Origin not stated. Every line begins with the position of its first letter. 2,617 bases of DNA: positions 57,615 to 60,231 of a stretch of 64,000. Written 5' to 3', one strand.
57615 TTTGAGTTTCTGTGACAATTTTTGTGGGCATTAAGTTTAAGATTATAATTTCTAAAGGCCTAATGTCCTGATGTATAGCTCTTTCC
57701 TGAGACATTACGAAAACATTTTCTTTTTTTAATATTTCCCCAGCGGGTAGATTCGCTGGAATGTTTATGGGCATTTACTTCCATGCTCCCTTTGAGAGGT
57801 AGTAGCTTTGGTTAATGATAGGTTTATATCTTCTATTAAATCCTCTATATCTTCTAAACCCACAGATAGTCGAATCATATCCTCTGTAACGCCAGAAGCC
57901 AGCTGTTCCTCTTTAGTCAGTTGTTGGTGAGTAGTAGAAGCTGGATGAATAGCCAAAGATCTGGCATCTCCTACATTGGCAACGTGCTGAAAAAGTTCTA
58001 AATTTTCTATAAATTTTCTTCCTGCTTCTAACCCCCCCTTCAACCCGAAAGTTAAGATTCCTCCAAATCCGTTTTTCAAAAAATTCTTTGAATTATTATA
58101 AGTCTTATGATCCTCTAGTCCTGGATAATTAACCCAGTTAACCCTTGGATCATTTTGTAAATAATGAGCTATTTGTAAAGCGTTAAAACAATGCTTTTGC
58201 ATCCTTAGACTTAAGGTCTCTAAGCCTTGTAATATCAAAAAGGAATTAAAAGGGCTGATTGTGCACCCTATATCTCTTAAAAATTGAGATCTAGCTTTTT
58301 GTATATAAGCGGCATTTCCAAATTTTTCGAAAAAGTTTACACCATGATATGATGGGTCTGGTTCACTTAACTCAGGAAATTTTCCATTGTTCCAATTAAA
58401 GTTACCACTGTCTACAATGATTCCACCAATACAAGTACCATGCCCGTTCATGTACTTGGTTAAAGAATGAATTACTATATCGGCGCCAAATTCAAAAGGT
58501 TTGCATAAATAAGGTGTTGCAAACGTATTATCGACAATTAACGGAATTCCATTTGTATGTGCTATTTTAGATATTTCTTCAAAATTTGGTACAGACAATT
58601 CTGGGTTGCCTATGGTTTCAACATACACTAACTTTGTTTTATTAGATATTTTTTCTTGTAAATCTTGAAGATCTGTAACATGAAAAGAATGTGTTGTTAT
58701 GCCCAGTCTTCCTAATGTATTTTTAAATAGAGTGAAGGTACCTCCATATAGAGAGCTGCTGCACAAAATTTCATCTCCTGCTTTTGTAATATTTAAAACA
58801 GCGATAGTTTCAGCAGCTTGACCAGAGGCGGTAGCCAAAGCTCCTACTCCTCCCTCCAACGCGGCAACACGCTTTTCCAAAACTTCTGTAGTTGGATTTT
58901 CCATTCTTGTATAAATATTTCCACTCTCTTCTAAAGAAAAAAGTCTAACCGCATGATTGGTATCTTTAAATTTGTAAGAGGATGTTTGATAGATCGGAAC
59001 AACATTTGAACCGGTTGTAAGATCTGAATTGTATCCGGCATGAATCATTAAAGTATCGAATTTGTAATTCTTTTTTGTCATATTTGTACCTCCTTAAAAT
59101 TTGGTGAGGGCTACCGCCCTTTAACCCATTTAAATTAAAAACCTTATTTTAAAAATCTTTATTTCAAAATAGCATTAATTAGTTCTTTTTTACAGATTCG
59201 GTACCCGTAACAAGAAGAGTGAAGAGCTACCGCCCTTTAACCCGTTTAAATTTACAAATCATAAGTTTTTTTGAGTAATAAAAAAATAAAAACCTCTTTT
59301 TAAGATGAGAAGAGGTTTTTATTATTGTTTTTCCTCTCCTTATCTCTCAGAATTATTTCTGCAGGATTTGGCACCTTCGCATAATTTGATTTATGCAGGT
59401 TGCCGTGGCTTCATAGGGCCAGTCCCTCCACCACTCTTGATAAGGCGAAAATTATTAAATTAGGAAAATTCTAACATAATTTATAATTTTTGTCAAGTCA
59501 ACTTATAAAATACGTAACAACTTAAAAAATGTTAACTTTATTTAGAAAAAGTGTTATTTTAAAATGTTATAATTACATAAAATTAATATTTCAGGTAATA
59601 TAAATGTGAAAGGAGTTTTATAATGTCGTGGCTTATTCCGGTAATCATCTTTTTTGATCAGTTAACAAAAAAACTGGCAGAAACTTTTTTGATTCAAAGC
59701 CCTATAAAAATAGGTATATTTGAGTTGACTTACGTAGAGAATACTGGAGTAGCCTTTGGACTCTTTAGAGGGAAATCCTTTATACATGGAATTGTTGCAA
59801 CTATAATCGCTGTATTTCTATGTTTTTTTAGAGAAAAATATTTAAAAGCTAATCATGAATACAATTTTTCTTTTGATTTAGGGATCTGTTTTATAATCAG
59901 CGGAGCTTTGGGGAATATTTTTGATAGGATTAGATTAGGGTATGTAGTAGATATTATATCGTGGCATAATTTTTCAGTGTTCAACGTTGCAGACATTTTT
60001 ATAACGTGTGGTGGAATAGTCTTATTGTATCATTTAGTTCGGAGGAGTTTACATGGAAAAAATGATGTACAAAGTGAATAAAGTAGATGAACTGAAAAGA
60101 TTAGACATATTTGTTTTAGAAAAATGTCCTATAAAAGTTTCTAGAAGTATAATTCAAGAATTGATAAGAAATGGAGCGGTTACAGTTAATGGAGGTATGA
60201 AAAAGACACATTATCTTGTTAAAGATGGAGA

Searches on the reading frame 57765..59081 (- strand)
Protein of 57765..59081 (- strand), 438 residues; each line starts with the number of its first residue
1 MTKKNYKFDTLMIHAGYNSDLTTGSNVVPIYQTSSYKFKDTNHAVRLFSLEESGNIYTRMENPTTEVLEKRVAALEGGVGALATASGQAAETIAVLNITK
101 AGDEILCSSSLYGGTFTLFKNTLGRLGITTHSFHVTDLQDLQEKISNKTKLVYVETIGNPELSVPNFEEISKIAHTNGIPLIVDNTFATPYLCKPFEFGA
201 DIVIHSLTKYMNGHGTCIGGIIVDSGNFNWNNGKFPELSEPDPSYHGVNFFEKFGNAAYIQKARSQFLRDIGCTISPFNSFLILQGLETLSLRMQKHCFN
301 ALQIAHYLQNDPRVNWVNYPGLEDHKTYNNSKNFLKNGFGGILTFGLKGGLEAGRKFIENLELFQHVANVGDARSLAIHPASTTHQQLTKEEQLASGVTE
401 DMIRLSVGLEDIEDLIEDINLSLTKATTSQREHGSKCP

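Call 11: search_protein_families(library=ncbifam, proteins=[window:57765-59081:-], max_evalue=0.00001)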
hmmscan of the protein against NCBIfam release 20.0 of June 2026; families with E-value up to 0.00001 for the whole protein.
window:57765-59081:- (438 aa): 46 families (the best 25 are shown)
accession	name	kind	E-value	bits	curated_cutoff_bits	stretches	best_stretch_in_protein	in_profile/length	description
NF006096.0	PRK08248.1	equivalog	1.9e-197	656.2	726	1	3-428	4-430/431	homocysteine synthase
TIGR01326.1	OAH_OAS_sulfhy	subfamily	2.6e-196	652.3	495.1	1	7-423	1-417/418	O-acetylhomoserine aminocarboxypropyltransferase/cysteine synthase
NF005872.0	PRK07812.1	equivalog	1.4e-184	613.7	703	1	3-427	12-436/439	bifunctional o-acetylhomoserine/o-acetylserine sulfhydrylase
NF004650.0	PRK05994.1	equivalog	9.7e-166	551.8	667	1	1-425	1-426/427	O-acetylhomoserine aminocarboxypropyltransferase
NF004757.0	PRK06084.1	equivalog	4.8e-164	546.2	790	1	7-426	2-423/425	bifunctional O-acetylhomoserine aminocarboxypropyltransferase/cysteine synthase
NF006004.0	PRK08134.1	equivalog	1.6e-163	544.4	636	1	3-427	4-429/433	O-acetylhomoserine aminocarboxypropyltransferase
NF005215.0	PRK06702.1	equivalog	1.4e-152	508.6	709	1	9-425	8-424/432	bifunctional O-acetylhomoserine aminocarboxypropyltransferase/cysteine synthase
NF004125.0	PRK05613.1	equivalog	3.1e-134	447.8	765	1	4-422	10-433/437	O-acetylhomoserine/O-acetylserine sulfhydrylase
NF005695.0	PRK07503.1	equivalog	3.6e-120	401.4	666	2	3-225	5-227/403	methionine gamma-lyase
TIGR01328.1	met_gam_lyase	equivalog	1.5e-117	392.8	549.7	2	7-224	3-220/391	methionine gamma-lyase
NF006003.0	PRK08133.1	equivalog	2.1e-115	385.6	522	2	3-227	7-230/396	O-succinylhomoserine sulfhydrylase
NF004876.0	PRK06234.1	subfamily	5.9e-113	377.9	666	2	4-228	5-231/400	methionine gamma-lyase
TIGR01325.1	O_suc_HS_sulf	equivalog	2.8e-107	358.6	510.05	2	10-229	2-220/380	O-succinylhomoserine sulfhydrylase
NF005263.0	PRK06767.1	equivalog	9.1e-101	337.7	617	2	4-223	2-221/392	methionine gamma-lyase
NF005871.0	PRK07811.1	equivalog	3.4e-97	325.5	513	2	3-224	8-222/389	cystathionine gamma-synthase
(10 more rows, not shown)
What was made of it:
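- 57765..59081 (-): metY, O-acetylhomoserine sulfhydrylase / homocysteine synthase. TIGR01326 652 bits (cut-off 495) (call 11).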

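Call 12: find_encoding_contigs(protein=window:57765-59081:-, flank=10000, max_places=6)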
Protein window:57765-59081:- (438 aa): 21 contigs read that carry it; 6 places shown.
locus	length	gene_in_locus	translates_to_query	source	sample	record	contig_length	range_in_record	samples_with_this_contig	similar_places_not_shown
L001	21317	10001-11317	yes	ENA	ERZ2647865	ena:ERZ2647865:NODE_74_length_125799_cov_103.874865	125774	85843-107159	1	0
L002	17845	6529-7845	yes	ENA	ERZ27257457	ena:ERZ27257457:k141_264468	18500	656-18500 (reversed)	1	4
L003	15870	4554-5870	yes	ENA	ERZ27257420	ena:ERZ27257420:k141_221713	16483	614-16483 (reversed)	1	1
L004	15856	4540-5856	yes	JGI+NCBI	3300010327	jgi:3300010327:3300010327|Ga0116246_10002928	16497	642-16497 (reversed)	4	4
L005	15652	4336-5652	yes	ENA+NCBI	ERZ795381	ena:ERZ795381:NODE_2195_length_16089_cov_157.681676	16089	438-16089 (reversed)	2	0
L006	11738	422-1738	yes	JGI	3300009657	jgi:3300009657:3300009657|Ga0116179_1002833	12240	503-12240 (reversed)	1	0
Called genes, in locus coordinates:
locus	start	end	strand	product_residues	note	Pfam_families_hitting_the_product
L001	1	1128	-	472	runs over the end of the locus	PF02127:Peptidase_M18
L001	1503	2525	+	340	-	PF03320:FBPase_glpX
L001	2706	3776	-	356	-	PF12323:HTH_OrfB_IS605, PF01385:OrfB_IS605, PF07282:Cas12f1-like_TNB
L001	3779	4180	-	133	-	PF01797:Y1_Tnp, PF21718:KH_DTX3L (faint)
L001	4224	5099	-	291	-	PF03706:LPG_synthase_TM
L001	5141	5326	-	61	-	-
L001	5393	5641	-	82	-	-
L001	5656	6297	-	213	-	PF14579:HHH_6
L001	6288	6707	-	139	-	PF17657:DNA_pol3_finger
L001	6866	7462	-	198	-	PF07733:DNA_pol3_alpha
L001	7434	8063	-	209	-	-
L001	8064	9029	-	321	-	PF01479:S4 (weak), PF00849:PseudoU_synth_2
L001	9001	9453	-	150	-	PF01252:Peptidase_A8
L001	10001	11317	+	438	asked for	PF01053:Cys_Met_Meta_PP, PF00155:Aminotran_1_2, PF01212:Beta_elim_lyase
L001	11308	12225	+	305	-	PF04204:HTS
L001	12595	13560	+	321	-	PF01408:GFO_IDH_MocA, PF02894:GFO_IDH_MocA_C, PF22725:GFO_IDH_MocA_C3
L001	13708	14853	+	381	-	PF01408:GFO_IDH_MocA, PF22725:GFO_IDH_MocA_C3, PF02894:GFO_IDH_MocA_C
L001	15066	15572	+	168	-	PF01257:2Fe-2S_thioredx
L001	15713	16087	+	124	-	-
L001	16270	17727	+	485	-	PF01512:Complex1_51K, PF10531:SLBB (faint), PF12797:Fer4_2 (faint), PF10589:NADH_4Fe-4S, PF00037:Fer4 (weak), PF13187:Fer4_9 (weak), PF13237:Fer4_10 (weak), PF00037:Fer4 (weak), +2 more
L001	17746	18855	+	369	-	PF13510:Fer2_4, PF10588:NADH-G_4Fe-4S_3, PF12838:Fer4_7, PF13187:Fer4_9 (weak), PF14697:Fer4_21 (weak), PF22117:Fer4_Nqo3 (weak), PF00037:Fer4 (weak), PF02906:Fe_hyd_lg_C, +1 more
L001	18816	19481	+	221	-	PF02906:Fe_hyd_lg_C, PF02256:Fe_hyd_SSU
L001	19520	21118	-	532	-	PF02838:Glyco_hydro_20b, PF00728:Glyco_hydro_20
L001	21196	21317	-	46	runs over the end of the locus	-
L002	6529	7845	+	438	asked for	PF01053:Cys_Met_Meta_PP, PF00155:Aminotran_1_2, PF01212:Beta_elim_lyase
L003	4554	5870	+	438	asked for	PF01053:Cys_Met_Meta_PP, PF00155:Aminotran_1_2, PF01212:Beta_elim_lyase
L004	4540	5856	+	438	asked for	PF01053:Cys_Met_Meta_PP, PF00155:Aminotran_1_2, PF01212:Beta_elim_lyase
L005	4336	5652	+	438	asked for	PF01053:Cys_Met_Meta_PP, PF00155:Aminotran_1_2, PF01212:Beta_elim_lyase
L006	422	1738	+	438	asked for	PF01053:Cys_Met_Meta_PP, PF00155:Aminotran_1_2, PF01212:Beta_elim_lyase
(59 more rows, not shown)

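Call 19: find_homologous_proteins(query=window:57765-59081:-, max_evalue=1e-100)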
Query window:57765-59081:- (438 aa): 8000 proteins with E <= 1e-100 among 8000 candidates; the best 120 are listed.
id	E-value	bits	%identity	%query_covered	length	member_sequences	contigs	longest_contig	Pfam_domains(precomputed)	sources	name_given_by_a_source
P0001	8.0e-296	999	100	100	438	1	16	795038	PF00155.28,PF01212.28,PF01053.27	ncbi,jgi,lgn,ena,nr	ncbi:MAG TPA: O-acetylhomoserine aminocarboxypropyltransferase/cysteine synthase [Defluviitoga sp.]|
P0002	1.3e-262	889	90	100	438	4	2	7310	PF00155.28,PF01212.28,PF01053.27,PF01041.24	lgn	-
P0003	7.8e-254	860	87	100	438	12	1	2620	PF00155.28,PF01212.28,PF01053.27,PF01041.24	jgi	-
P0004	6.6e-225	765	78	97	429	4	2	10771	PF01212.28,PF01053.27,PF01041.24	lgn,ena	-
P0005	6.3e-215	732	74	97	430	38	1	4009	PF00155.28,PF01212.28,PF01053.27,PF01041.24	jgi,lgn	-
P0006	2.1e-214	730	72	98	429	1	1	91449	PF00155.28,PF01212.28,PF01053.27,PF01041.24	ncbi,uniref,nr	ncbi:O-acetylhomoserine aminocarboxypropyltransferase [Petrotoga miotherma DSM 10691]|uniref:O-succi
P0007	2.9e-214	730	72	98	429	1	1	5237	PF00155.28,PF01212.28,PF01053.27,PF01041.24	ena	-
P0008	3.9e-214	730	72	98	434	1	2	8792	PF00155.28,PF01212.28,PF01053.27,PF01041.24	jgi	jgi:O-acetylhomoserine (thiol)-lyase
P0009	5.6e-214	729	74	97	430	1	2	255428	PF00155.28,PF01212.28,PF01053.27,PF01041.24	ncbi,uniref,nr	ncbi:O-acetylhomoserine aminocarboxypropyltransferase/cysteine synthase family protein [Petrotoga ol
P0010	7.1e-214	729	72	98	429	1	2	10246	PF00155.28,PF01212.28,PF01053.27,PF01041.24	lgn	-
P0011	9.3e-214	728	72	98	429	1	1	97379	PF00155.28,PF01212.28,PF01053.27,PF01041.24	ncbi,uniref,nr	ncbi:O-acetylhomoserine aminocarboxypropyltransferase [Petrotoga mexicana DSM 14811]|uniref:O-acetyl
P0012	6.6e-206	702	70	97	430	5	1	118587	PF00155.28,PF01053.27,PF01041.24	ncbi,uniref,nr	ncbi:O-acetylhomoserine aminocarboxypropyltransferase [Petrotoga sp. 9PW.55.5.1]|uniref:O-acetylhomo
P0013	7.3e-198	676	68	97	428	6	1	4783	PF00155.28,PF01053.27,PF01041.24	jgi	-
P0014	6.9e-196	669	68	97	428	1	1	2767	PF00155.28,PF01053.27,PF01041.24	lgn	-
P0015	1.3e-195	668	68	97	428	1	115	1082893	PF00155.28,PF01053.27,PF01041.24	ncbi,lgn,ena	ncbi:MAG: homocysteine synthase [Halanaerobiales bacterium]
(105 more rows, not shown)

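Call 20: find_encoding_contigs(protein=P0002, flank=6000, max_places=3)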
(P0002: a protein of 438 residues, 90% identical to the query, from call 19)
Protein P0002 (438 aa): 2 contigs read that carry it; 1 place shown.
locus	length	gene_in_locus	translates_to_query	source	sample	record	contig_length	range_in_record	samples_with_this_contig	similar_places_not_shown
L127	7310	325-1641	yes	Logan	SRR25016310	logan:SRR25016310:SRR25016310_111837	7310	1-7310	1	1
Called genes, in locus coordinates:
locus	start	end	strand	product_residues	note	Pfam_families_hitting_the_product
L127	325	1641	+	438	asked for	PF01053:Cys_Met_Meta_PP, PF00155:Aminotran_1_2 (weak), PF01041:DegT_DnrJ_EryC1 (weak), PF01212:Beta_elim_lyase (weak)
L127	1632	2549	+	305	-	PF04204:HTS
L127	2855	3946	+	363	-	PF01408:GFO_IDH_MocA, PF02894:GFO_IDH_MocA_C, PF22685:Gal80p_C-like (faint), PF22725:GFO_IDH_MocA_C3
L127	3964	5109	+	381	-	PF01408:GFO_IDH_MocA, PF22725:GFO_IDH_MocA_C3, PF02894:GFO_IDH_MocA_C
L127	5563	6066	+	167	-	PF01257:2Fe-2S_thioredx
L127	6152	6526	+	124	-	-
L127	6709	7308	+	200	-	?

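Call 21: find_encoding_contigs(protein=P0003, flank=6000, max_places=3)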
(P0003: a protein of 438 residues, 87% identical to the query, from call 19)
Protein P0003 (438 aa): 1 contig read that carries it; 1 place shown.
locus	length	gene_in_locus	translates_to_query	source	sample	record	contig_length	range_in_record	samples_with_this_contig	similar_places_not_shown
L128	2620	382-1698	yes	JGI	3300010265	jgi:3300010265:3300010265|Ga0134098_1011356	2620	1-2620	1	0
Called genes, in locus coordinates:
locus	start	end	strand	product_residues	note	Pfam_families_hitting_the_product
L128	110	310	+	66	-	-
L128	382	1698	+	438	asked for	PF01053:Cys_Met_Meta_PP, PF00155:Aminotran_1_2 (weak), PF01041:DegT_DnrJ_EryC1 (weak), PF01212:Beta_elim_lyase (weak)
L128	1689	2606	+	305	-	PF04204:HTS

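Call 22: find_encoding_contigs(protein=P0004, flank=6000, max_places=3)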
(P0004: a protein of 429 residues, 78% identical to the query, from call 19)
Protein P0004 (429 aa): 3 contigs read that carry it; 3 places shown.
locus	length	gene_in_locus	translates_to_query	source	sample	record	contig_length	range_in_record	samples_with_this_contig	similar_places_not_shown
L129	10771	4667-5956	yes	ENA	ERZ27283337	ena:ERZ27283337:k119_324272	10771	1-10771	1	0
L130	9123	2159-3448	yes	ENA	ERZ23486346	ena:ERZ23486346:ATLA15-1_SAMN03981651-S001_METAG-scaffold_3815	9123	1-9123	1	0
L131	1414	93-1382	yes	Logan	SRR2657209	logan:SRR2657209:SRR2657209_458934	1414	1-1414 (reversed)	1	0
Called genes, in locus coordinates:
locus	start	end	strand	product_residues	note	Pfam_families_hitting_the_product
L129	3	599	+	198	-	?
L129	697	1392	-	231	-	PF01182:Glucosamine_iso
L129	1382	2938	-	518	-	PF00479:G6PD_N, PF02781:G6PD_C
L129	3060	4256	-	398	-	PF00753:Lactamase_B, PF19583:ODP, PF12724:Flavodoxin_5 (faint), PF00258:Flavodoxin_1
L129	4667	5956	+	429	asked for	PF01053:Cys_Met_Meta_PP, PF01041:DegT_DnrJ_EryC1 (weak), PF01212:Beta_elim_lyase (weak)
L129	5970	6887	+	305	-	PF04204:HTS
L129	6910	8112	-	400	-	PF00871:Acetate_kinase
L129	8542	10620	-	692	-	PF02743:dCache_1, PF22673:MCP-like_PDC_1, PF00672:HAMP, PF00015:MCPsignal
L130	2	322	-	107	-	?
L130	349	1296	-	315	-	PF01479:S4 (weak), PF00849:PseudoU_synth_2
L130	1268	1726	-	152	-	PF01252:Peptidase_A8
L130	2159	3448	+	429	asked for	PF01053:Cys_Met_Meta_PP, PF01041:DegT_DnrJ_EryC1 (weak), PF01212:Beta_elim_lyase (weak)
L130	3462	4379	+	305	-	PF04204:HTS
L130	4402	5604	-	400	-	PF00871:Acetate_kinase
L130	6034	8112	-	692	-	PF02743:dCache_1, PF22673:MCP-like_PDC_1, PF00672:HAMP, PF00015:MCPsignal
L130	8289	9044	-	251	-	PF00106:adh_short, PF08659:KR, PF13561:adh_short_C2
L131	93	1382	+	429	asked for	PF01053:Cys_Met_Meta_PP, PF01041:DegT_DnrJ_EryC1 (weak), PF01212:Beta_elim_lyase (weak)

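Call 23: find_encoding_contigs(protein=P0009, flank=6000, max_places=2)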
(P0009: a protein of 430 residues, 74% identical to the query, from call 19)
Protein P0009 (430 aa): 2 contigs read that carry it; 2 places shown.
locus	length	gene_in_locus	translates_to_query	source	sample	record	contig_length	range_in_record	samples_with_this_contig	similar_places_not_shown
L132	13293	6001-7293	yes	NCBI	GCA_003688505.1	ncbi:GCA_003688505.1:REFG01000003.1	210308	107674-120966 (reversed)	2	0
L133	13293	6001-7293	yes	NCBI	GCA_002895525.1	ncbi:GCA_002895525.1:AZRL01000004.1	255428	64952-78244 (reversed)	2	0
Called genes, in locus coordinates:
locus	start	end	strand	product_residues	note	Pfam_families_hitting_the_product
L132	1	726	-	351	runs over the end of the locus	PF03706:LPG_synthase_TM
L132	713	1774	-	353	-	PF13439:Glyco_transf_4, PF20706:GT4-conflict (weak), PF00534:Glycos_transf_1, PF13692:Glyco_trans_1_4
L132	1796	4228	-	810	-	PF07733:DNA_pol3_alpha, PF17657:DNA_pol3_finger, PF14579:HHH_6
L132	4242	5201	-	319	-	PF01479:S4, PF00849:PseudoU_synth_2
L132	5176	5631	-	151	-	PF01252:Peptidase_A8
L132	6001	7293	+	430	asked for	PF01053:Cys_Met_Meta_PP, PF00155:Aminotran_1_2, PF01041:DegT_DnrJ_EryC1, PF01212:Beta_elim_lyase (weak)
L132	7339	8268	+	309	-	PF04204:HTS, PF00117:GATase (weak)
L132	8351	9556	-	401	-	PF00871:Acetate_kinase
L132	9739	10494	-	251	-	PF00106:adh_short, PF08659:KR, PF13561:adh_short_C2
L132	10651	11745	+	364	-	PF01408:GFO_IDH_MocA, PF02894:GFO_IDH_MocA_C, PF22725:GFO_IDH_MocA_C3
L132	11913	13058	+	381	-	PF01408:GFO_IDH_MocA, PF22725:GFO_IDH_MocA_C3, PF02894:GFO_IDH_MocA_C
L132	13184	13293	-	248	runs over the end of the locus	PF00106:adh_short, PF08659:KR, PF13561:adh_short_C2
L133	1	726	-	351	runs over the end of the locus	PF03706:LPG_synthase_TM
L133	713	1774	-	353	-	PF13439:Glyco_transf_4, PF20706:GT4-conflict (weak), PF00534:Glycos_transf_1, PF13692:Glyco_trans_1_4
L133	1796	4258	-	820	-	PF07733:DNA_pol3_alpha, PF17657:DNA_pol3_finger, PF14579:HHH_6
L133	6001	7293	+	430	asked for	PF01053:Cys_Met_Meta_PP, PF00155:Aminotran_1_2, PF01041:DegT_DnrJ_EryC1, PF01212:Beta_elim_lyase (weak)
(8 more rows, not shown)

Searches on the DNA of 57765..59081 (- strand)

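Call 24: search_rna_families(sources=[L127, L128, L129, L130, L132, L133, L001, L002], threshold=gathering)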
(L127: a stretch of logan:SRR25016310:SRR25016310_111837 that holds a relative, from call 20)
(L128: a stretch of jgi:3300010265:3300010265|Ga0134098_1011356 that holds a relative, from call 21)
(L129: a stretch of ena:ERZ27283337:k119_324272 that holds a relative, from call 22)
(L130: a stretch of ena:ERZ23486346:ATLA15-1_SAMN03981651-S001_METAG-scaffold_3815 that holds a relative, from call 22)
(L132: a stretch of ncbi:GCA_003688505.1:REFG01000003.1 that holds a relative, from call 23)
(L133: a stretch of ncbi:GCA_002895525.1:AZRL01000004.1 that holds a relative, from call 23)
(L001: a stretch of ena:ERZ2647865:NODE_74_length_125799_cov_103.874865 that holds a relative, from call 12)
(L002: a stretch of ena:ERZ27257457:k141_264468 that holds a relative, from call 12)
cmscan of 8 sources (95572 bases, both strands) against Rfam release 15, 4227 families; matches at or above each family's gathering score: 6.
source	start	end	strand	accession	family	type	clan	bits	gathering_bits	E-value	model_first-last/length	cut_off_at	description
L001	9636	9745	+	RF00162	SAM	Cis-reg; riboswitch;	CL00012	100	44.4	7.4e-23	1-108/108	no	SAM riboswitch aptamer (S box leader)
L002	6164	6273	+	RF00162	SAM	Cis-reg; riboswitch;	CL00012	100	44.4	7.4e-23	1-108/108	no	SAM riboswitch aptamer (S box leader)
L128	142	252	+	RF00162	SAM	Cis-reg; riboswitch;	CL00012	99.2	44.4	1.3e-22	1-108/108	no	SAM riboswitch aptamer (S box leader)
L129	4434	4550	+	RF00162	SAM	Cis-reg; riboswitch;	CL00012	88.1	44.4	2.1e-19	1-108/108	no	SAM riboswitch aptamer (S box leader)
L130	1926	2042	+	RF00162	SAM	Cis-reg; riboswitch;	CL00012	59.7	44.4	3.9e-11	1-108/108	no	SAM riboswitch aptamer (S box leader)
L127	1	93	+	RF00162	SAM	Cis-reg; riboswitch;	CL00012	58.1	44.4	1.1e-10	23-108/108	5'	SAM riboswitch aptamer (S box leader)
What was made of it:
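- On SAM-I riboswitch (RF00162): The same arrangement is seen in L127, L128, L129 and L130 (calls 20-24).
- The riboswitch is present upstream of metY in L127, L128, L129 and L130 (call 24).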

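Call 51: search_rna_families(source=L132, start=5560, end=6060, threshold=evalue, max_evalue=10)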
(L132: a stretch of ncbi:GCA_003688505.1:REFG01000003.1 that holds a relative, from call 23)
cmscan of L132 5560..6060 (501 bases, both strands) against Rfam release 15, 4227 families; matches with E-value up to 10: 3.
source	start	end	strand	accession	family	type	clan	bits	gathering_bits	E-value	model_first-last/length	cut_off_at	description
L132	5606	5698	+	RF01208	snoR99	Gene; snRNA; snoRNA; HACA-box;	-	22.6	41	0.34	1-106/106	no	Small nucleolar RNA snoR99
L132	5661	5754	-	RF04339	Plastid-psbJ-3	Cis-reg;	CL00152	17.2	61.7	2.4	1-125/125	no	Plastid-psbJ-3 3UTR RNA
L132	5888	5939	+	RF02937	Clostridiales-2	Gene; sRNA;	-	13.3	58.6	3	1-82/82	no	Clostridiales-2 RNA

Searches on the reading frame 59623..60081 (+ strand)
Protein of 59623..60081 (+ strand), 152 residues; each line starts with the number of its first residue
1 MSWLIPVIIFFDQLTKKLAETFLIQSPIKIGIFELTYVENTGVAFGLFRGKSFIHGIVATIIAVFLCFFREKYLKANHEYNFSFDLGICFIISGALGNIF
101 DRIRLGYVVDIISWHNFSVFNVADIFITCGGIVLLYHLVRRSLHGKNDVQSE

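Call 11: search_protein_families(library=ncbifam, proteins=[window:59623-60081:+], max_evalue=0.00001)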
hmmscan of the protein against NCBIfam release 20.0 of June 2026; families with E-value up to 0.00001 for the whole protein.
window:59623-60081:+ (152 aa): 20 families
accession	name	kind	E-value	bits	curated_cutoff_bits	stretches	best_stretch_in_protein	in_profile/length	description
NF011367.0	PRK14786.1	equivalog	3.9e-27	95.3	190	1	4-142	6-146/154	lipoprotein signal peptidase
NF011371.0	PRK14790.1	equivalog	1.7e-25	89.8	202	1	8-139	19-153/169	lipoprotein signal peptidase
TIGR00077.1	lspA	equivalog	1.6e-22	80.1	73.95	1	7-137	18-153/164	signal peptidase II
NF011350.0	PRK14768.1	equivalog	1.5e-21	77.3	210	1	5-136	7-138/148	lipoprotein signal peptidase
NF011370.0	PRK14789.1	equivalog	7.8e-21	74.6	248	1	5-139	16-150/194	lipoprotein signal peptidase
NF011365.0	PRK14784.1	equivalog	1.2e-20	74.2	181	1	8-144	14-151/160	lipoprotein signal peptidase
NF011360.0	PRK14779.1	subfamily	7.5e-20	71.6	177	1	6-136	17-151/163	lipoprotein signal peptidase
NF011368.0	PRK14787.1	equivalog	1.5e-18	67.4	177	1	4-137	7-152/167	lipoprotein signal peptidase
NF011355.0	PRK14773.1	subfamily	8.6e-17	61.6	218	1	32-142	72-190/206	lipoprotein signal peptidase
NF011357.0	PRK14775.1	equivalog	5.2e-15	55.8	201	1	5-141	11-150/170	lipoprotein signal peptidase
NF011366.0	PRK14785.1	subfamily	1.7e-14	54.2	256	1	7-138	50-189/198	lipoprotein signal peptidase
NF011352.0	PRK14770.1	equivalog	2.2e-14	53.3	223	1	32-137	54-161/173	lipoprotein signal peptidase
NF011351.0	PRK14769.1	subfamily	2.5e-14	53.9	216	1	11-138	18-143/156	lipoprotein signal peptidase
NF011353.0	PRK14771.1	equivalog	6.8e-13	48.7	241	1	7-139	21-155/179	lipoprotein signal peptidase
NF011362.0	PRK14781.1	subfamily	1.6e-12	47.8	177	1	12-145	34-166/170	lipoprotein signal peptidase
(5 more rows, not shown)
